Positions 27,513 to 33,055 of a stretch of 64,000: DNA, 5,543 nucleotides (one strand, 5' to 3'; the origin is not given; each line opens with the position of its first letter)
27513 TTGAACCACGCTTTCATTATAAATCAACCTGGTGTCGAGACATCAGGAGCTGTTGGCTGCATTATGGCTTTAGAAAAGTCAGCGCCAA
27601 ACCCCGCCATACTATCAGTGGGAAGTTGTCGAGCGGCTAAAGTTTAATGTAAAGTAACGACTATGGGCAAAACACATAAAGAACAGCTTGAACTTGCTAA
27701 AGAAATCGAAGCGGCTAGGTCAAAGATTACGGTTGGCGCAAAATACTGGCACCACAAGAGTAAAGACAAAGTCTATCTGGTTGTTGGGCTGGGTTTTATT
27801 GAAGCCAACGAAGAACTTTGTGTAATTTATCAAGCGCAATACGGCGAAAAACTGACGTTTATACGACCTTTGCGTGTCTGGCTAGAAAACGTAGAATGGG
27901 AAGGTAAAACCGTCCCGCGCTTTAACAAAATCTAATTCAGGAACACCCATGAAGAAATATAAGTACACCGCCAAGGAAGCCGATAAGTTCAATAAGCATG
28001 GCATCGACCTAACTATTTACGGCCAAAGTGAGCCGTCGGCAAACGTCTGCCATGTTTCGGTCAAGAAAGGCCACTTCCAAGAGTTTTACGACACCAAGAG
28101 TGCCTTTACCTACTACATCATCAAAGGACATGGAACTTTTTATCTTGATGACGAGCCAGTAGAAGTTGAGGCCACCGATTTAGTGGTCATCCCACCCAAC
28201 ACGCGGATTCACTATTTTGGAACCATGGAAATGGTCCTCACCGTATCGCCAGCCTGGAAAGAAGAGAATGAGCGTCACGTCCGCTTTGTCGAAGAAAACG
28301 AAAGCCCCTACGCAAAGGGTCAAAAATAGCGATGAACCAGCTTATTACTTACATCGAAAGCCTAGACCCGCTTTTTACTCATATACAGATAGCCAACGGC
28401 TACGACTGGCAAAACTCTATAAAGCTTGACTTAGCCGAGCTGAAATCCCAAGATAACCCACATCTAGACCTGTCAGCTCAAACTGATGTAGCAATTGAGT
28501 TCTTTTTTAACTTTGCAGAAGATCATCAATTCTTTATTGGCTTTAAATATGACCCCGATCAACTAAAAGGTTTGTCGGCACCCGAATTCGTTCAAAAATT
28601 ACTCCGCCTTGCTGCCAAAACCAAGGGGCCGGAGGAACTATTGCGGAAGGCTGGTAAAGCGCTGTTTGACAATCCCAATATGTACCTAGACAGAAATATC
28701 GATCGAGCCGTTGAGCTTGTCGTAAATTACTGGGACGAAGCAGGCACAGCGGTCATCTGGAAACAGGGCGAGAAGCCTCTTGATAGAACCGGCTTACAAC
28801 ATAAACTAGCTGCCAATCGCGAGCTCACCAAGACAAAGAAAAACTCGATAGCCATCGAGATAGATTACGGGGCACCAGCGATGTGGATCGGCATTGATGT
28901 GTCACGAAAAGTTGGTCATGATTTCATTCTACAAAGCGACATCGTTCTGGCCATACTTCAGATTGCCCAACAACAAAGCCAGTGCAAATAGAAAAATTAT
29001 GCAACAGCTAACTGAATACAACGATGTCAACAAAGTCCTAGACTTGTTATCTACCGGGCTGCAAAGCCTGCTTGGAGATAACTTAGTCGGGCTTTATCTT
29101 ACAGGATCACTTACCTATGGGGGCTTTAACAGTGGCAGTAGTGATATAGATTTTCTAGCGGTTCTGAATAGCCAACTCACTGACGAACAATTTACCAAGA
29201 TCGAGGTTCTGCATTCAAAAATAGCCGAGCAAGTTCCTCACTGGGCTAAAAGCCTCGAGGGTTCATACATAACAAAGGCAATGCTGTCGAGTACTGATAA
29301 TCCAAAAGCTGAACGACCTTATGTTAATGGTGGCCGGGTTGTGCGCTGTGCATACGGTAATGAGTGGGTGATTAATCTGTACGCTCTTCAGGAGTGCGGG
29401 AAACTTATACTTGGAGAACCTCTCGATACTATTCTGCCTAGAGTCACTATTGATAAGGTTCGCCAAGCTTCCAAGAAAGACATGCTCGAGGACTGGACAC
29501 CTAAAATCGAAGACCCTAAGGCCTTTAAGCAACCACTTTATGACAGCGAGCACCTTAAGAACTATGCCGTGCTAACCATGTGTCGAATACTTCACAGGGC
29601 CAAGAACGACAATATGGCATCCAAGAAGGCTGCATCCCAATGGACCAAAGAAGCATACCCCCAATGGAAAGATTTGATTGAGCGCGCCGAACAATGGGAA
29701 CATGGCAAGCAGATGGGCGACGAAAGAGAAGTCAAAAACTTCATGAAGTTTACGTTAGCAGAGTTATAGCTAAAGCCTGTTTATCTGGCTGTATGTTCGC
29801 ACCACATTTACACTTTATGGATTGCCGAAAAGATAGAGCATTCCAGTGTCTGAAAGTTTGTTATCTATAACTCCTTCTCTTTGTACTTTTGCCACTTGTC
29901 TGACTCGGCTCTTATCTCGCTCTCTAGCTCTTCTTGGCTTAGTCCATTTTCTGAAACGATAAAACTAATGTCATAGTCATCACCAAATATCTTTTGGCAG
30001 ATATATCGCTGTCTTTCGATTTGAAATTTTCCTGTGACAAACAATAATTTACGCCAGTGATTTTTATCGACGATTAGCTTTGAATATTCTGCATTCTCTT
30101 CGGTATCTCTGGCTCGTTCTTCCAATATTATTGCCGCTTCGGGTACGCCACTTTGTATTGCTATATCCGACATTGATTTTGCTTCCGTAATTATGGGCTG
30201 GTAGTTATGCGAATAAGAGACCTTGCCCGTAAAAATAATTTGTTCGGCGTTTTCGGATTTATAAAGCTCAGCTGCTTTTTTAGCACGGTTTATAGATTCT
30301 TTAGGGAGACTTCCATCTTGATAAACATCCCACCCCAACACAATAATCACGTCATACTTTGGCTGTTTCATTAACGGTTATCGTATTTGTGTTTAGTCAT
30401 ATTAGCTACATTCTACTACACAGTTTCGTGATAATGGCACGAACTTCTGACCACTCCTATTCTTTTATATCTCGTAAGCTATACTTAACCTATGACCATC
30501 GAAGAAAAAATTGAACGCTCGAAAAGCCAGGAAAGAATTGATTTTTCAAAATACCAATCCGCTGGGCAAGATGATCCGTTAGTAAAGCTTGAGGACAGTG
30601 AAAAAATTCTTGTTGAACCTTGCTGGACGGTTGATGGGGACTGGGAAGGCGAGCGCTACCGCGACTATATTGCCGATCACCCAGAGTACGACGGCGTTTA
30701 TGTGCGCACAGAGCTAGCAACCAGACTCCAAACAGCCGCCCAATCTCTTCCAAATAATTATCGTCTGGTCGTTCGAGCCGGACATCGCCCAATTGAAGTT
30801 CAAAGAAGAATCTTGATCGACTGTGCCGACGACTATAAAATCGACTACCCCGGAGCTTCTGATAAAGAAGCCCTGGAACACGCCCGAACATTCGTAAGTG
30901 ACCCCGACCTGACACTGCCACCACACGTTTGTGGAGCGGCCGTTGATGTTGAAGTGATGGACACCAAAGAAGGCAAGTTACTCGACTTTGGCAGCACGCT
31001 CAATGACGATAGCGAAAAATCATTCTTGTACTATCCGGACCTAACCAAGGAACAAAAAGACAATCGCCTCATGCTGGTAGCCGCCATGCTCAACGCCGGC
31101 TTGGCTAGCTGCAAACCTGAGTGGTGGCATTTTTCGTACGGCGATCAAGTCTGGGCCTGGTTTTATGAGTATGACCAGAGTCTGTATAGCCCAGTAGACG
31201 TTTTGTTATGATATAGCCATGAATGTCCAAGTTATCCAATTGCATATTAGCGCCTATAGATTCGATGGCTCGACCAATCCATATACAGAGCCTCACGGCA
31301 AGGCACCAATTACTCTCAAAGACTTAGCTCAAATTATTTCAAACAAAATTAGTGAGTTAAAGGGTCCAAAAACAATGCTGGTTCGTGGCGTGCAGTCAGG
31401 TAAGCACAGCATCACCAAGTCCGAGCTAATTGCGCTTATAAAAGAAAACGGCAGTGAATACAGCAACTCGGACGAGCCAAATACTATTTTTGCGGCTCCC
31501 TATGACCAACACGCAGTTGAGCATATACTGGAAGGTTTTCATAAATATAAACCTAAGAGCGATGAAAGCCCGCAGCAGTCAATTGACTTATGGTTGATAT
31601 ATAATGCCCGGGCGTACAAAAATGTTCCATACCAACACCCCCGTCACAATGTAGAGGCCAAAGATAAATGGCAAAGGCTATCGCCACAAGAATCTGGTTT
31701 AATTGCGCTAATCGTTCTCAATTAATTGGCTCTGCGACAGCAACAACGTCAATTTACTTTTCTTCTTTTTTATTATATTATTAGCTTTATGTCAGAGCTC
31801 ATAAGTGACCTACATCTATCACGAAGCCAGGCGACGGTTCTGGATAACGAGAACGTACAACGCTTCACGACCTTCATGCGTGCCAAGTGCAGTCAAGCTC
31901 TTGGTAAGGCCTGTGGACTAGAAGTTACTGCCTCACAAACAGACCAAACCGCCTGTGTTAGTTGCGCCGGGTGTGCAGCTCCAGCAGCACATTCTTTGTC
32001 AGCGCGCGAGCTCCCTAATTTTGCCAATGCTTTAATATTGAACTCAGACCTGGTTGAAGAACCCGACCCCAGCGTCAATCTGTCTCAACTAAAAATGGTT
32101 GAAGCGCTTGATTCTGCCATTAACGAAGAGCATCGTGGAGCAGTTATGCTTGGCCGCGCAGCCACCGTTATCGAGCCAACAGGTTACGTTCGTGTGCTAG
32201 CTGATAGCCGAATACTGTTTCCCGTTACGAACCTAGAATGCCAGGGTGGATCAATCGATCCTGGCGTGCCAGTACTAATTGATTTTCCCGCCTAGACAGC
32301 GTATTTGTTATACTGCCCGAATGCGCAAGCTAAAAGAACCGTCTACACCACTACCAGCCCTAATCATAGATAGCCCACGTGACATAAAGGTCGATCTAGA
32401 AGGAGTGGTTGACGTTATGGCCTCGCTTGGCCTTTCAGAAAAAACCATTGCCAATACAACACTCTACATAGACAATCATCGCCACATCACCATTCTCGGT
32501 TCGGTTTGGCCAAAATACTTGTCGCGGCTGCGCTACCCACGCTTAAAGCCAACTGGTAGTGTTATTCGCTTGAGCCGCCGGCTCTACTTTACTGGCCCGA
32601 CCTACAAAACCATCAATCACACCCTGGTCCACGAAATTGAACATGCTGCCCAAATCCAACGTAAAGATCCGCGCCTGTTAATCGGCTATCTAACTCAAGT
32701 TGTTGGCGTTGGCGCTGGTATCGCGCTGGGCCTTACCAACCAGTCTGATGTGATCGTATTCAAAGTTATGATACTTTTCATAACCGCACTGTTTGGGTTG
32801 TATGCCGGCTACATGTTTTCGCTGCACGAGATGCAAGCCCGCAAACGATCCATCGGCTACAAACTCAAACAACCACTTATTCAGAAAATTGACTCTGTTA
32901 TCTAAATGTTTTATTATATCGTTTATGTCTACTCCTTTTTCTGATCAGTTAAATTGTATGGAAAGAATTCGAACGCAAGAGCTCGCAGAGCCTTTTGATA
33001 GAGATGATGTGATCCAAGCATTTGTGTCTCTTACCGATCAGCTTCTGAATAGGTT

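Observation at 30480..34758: Pervasive leaderless-type gene starts: TAnnnT box 5-9 nt before the start codon, no Shine-Dalgarno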

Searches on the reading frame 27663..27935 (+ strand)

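Call 50: search_protein_families(library=pfam, proteins=[window:27663-27935:+], max_evalue=0.01)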
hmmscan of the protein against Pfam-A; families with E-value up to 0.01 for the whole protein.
window:27663-27935:+ (90 aa): 1 family
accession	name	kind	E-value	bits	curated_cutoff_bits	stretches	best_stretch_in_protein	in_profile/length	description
PF07866.17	DUF1653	-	7.7e-14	52.2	23.5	1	27-88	2-61/62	Protein of unknown function (DUF1653)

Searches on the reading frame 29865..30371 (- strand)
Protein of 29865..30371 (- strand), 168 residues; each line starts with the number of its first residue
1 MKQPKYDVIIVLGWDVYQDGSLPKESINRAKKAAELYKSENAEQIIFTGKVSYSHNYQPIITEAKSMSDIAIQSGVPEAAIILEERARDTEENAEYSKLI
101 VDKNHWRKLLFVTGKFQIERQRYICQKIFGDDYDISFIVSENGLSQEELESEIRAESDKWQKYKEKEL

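Call 50: search_protein_families(library=pfam, proteins=[window:29865-30371:-], max_evalue=0.01)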
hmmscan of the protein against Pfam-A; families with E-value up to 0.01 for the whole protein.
window:29865-30371:- (168 aa): 2 families
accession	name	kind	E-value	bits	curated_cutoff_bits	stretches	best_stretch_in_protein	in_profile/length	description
PF02698.23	DUF218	-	1.5e-23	83.7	27.6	1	7-142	1-116/133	DUF218 domain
PF22098.1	DUF6942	-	0.0014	19.1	27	0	103-168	45-78/161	Family of unknown function (DUF6942)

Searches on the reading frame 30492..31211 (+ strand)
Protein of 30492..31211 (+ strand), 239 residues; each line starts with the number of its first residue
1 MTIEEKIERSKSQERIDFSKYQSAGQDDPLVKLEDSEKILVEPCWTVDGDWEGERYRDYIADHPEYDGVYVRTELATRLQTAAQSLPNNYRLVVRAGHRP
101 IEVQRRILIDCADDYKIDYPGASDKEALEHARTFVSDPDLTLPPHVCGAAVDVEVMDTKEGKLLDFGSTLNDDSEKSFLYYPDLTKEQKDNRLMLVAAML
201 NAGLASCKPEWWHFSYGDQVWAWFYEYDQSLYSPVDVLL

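Call 10: search_protein_families(library=pfam, proteins=[window:30492-31211:+])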
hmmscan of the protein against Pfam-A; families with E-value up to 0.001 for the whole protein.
window:30492-31211:+ (239 aa): 1 family
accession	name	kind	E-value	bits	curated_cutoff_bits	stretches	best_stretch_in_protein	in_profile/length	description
PF01427.22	Peptidase_M15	-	1.3e-18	68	27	1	73-225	43-189/199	D-ala-D-ala dipeptidase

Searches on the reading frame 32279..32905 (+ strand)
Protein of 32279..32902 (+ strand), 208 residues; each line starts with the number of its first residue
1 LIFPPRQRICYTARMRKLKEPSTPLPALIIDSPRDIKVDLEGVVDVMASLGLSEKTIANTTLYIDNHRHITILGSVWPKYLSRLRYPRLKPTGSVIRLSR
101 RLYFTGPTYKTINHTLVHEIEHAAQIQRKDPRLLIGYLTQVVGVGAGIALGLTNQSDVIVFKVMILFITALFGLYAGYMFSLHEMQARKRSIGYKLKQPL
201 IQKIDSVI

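Call 10: search_protein_families(library=pfam, proteins=[window:32321-32905:+])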
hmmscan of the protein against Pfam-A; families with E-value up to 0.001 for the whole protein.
window:32321-32905:+ (194 aa): 0 families

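Call 55: find_homologous_proteins(query=window:32279-32902:+)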
Query window:32279-32902:+ (208 aa): 4 proteins with E <= 0.001 among 337 candidates.
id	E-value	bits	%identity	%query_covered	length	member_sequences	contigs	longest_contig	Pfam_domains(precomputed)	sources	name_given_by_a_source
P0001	1.5e-99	350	100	78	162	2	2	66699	-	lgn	-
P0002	2.5e-71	258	65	87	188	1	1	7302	-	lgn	-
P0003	3.4e-65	238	64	85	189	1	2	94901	-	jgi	jgi:hypothetical protein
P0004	1.2e-55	206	55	84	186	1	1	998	-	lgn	-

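Call 57: find_encoding_contigs(protein=P0003, flank=10000, max_places=2)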
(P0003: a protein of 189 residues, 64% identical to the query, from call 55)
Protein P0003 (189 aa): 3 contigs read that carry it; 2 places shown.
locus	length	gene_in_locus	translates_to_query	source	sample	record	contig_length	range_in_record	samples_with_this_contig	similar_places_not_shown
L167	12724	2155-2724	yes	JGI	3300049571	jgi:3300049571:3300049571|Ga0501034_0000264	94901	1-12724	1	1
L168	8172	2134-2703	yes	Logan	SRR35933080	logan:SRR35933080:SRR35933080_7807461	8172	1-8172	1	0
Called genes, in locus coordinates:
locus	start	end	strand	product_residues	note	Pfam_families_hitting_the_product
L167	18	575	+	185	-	PF06966:DUF1295, PF02544:Steroid_dh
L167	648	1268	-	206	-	PF01476:LysM, PF06737:Transglycosylas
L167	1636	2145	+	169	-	-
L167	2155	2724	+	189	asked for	-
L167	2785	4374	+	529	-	PF05496:RuvB_N (weak), PF12775:AAA_7 (weak), PF13177:DNA_pol3_delta2, PF00004:AAA, PF07728:AAA_5 (weak), PF13173:AAA_14 (weak), PF22608:DNAX_ATPase_lid, PF20964:DnaX_C (weak), +4 more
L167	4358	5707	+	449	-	PF00772:DnaB, PF03796:DnaB_C, PF13481:AAA_25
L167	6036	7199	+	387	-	-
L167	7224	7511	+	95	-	PF02575:YbaB_DNA_bd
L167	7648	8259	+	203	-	PF21176:RecR_HhH, PF13662:Toprim_4, PF01751:Toprim, PF21175:RecR_C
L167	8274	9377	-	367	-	-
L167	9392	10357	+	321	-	PF01368:DHH, PF02272:DHHA1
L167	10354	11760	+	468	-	PF00133:tRNA-synt_1 (faint), PF01406:tRNA-synt_1e, PF09334:tRNA-synt_1g (faint), PF23493:CysS_C (weak)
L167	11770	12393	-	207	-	-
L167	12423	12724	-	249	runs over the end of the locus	-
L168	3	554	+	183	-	?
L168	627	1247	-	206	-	PF01476:LysM, PF06737:Transglycosylas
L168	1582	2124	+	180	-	-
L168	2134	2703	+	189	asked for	-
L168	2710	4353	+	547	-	PF05496:RuvB_N (weak), PF12775:AAA_7 (weak), PF13177:DNA_pol3_delta2, PF00004:AAA, PF07728:AAA_5 (weak), PF13173:AAA_14 (weak), PF22608:DNAX_ATPase_lid, PF20964:DnaX_C (weak), +4 more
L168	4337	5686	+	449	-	PF00772:DnaB, PF03796:DnaB_C, PF13481:AAA_25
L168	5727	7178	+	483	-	PF13231:PMT_2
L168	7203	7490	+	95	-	PF02575:YbaB_DNA_bd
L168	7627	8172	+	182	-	?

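Call 58: find_encoding_contigs(protein=P0002, flank=10000, max_places=2)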
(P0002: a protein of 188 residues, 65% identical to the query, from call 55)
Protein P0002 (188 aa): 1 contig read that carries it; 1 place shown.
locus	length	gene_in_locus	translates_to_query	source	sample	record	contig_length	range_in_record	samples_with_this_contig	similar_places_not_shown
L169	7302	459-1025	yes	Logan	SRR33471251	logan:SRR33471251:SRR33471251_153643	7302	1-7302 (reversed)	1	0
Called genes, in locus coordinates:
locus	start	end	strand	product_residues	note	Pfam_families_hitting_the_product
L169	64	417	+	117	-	PF03091:CutA1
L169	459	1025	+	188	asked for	-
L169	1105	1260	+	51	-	-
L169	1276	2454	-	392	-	PF25371:DUF7884, PF02353:CMAS, PF13489:Methyltransf_23, PF08123:DOT1 (faint), PF08241:Methyltransf_11, PF08242:Methyltransf_12, PF13649:Methyltransf_25, PF13847:Methyltransf_31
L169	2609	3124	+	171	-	-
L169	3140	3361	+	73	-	-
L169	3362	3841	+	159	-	-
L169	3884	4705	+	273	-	PF03476:MOSC_N (weak), PF03473:MOSC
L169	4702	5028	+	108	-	-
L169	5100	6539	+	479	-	PF13537:GATase_7 (faint), PF00156:Pribosyltran (weak)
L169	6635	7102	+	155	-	-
